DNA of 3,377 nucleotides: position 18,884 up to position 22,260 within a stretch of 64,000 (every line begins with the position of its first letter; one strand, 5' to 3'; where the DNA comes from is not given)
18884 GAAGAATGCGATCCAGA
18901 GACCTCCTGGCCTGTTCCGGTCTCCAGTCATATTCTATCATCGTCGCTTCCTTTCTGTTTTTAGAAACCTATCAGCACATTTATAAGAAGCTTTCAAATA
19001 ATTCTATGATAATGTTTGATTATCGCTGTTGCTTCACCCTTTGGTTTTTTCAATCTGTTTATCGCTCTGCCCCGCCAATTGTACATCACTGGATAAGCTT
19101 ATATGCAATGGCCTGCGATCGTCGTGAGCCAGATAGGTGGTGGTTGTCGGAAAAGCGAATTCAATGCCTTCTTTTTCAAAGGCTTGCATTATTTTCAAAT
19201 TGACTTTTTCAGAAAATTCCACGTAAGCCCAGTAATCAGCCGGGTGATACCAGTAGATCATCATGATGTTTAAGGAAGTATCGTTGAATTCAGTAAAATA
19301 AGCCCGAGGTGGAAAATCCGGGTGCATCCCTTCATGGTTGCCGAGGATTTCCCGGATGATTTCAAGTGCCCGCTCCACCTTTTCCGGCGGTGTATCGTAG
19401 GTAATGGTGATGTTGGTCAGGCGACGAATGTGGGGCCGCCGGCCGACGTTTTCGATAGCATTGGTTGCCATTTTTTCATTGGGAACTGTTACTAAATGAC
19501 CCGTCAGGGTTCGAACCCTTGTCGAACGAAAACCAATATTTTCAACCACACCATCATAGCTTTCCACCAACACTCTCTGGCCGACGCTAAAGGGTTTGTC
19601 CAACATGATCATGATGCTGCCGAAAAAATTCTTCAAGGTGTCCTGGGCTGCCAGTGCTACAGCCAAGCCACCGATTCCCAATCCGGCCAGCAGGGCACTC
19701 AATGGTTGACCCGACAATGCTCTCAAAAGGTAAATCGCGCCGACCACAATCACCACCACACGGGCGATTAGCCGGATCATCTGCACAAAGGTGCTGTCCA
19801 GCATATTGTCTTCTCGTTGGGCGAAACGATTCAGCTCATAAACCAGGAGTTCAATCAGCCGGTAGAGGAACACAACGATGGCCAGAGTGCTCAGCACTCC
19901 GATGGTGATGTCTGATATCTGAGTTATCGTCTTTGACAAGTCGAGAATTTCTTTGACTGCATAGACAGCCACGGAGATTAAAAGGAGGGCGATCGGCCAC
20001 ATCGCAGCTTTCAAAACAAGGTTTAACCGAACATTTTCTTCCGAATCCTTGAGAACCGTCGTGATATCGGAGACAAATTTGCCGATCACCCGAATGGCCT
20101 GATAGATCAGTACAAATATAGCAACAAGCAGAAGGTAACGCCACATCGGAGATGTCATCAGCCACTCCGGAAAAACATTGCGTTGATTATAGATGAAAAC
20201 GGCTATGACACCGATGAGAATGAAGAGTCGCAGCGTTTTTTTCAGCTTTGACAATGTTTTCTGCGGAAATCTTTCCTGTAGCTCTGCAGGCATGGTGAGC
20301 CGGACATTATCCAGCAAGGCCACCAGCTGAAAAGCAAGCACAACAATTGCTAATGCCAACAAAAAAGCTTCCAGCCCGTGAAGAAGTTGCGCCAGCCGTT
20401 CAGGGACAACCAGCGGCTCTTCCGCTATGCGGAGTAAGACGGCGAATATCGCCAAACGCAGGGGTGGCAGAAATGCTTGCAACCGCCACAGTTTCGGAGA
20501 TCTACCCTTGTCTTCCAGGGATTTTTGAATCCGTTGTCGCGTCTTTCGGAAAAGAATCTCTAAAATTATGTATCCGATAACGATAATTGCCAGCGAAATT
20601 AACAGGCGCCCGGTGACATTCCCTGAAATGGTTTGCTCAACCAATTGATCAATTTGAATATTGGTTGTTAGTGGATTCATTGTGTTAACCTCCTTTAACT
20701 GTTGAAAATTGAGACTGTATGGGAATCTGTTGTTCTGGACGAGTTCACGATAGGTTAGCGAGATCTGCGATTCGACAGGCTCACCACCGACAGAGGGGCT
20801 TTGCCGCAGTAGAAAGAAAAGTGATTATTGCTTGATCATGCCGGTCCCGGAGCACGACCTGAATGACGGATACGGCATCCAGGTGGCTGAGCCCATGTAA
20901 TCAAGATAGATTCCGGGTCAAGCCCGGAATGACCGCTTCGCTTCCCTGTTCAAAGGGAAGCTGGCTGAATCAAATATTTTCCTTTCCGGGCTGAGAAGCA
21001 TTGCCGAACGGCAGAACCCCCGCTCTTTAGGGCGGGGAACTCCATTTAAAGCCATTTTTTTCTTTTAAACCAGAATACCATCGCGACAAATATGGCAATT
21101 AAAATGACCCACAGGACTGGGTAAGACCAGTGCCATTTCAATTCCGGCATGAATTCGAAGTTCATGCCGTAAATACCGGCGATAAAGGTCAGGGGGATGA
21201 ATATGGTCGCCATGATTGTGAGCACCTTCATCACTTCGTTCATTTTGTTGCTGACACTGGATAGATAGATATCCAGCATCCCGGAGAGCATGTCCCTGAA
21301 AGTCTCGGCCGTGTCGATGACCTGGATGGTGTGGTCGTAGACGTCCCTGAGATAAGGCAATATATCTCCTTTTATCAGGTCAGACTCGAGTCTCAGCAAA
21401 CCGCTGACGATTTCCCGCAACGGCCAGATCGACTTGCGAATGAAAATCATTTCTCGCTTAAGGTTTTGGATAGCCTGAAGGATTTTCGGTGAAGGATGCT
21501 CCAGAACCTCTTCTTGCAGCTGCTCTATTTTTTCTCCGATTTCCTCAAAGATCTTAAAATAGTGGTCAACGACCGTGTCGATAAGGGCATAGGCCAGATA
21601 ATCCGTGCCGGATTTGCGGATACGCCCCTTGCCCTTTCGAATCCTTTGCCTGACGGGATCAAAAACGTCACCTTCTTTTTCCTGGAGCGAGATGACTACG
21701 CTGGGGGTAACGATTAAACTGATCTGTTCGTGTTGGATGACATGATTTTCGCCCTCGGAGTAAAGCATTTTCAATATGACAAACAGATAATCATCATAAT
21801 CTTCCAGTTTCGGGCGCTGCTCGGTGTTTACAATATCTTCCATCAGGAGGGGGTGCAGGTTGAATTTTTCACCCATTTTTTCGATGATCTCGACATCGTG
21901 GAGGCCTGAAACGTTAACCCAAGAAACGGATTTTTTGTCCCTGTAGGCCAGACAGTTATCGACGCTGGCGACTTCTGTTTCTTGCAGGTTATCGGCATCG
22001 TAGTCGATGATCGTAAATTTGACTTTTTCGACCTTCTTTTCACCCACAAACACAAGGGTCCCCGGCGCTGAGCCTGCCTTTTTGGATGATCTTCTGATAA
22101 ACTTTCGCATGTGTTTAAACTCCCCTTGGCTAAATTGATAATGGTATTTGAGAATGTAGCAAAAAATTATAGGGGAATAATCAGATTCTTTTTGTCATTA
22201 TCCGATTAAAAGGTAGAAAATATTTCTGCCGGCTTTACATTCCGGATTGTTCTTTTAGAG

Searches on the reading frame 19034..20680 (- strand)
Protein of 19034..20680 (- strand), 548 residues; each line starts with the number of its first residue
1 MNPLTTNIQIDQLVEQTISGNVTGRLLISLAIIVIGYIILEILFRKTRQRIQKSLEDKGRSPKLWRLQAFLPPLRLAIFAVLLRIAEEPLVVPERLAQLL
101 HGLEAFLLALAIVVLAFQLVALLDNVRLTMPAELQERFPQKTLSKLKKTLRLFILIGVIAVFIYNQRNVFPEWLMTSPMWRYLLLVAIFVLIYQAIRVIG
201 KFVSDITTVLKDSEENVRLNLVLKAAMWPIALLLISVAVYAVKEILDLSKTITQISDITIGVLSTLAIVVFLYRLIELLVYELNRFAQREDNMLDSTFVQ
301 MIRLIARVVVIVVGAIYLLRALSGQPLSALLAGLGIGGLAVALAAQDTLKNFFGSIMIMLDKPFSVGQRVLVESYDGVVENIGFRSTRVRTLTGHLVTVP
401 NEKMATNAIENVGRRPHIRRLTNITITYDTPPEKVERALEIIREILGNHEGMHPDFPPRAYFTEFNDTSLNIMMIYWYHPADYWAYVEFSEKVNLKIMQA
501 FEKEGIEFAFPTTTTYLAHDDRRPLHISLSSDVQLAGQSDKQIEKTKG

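Call 30: search_protein_families(library=pfam, proteins=[window:19034-20680:-], max_evalue=0.00001)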
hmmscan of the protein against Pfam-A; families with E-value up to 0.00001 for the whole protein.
window:19034-20680:- (548 aa): 3 families
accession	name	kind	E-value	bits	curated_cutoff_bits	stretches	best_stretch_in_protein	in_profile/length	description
PF00924.24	MS_channel_2nd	-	3.4e-20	72.4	20.2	1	347-412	1-66/68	Mechanosensitive ion channel, beta-domain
PF21082.3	MS_channel_3rd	-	1e-17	64.7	21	1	422-508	3-88/88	Mechanosensitive ion channel MscS, C-terminal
PF21088.3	MS_channel_1st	-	3.1e-06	27.5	23.1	1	305-346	2-42/42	Mechanosensitive ion channel, transmembrane helices 2/3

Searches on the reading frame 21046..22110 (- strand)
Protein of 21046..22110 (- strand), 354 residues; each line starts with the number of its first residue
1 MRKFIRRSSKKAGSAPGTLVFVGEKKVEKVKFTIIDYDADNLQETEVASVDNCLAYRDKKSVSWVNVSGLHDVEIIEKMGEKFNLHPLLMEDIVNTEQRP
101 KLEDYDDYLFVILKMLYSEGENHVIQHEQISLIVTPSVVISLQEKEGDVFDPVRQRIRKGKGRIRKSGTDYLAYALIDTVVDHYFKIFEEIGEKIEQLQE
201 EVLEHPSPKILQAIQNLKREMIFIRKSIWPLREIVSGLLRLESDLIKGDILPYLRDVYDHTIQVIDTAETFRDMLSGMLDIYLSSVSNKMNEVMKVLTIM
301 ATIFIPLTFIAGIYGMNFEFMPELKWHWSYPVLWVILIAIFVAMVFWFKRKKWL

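Call 31: search_protein_families(library=pfam, proteins=[window:21046-22110:-], max_evalue=0.00001)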
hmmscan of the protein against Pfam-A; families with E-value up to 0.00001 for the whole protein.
window:21046-22110:- (354 aa): 1 family
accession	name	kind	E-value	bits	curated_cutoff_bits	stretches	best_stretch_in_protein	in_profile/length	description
PF01544.23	CorA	-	8.2e-77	258.8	27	1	60-350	2-292/292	CorA-like Mg2+ transporter protein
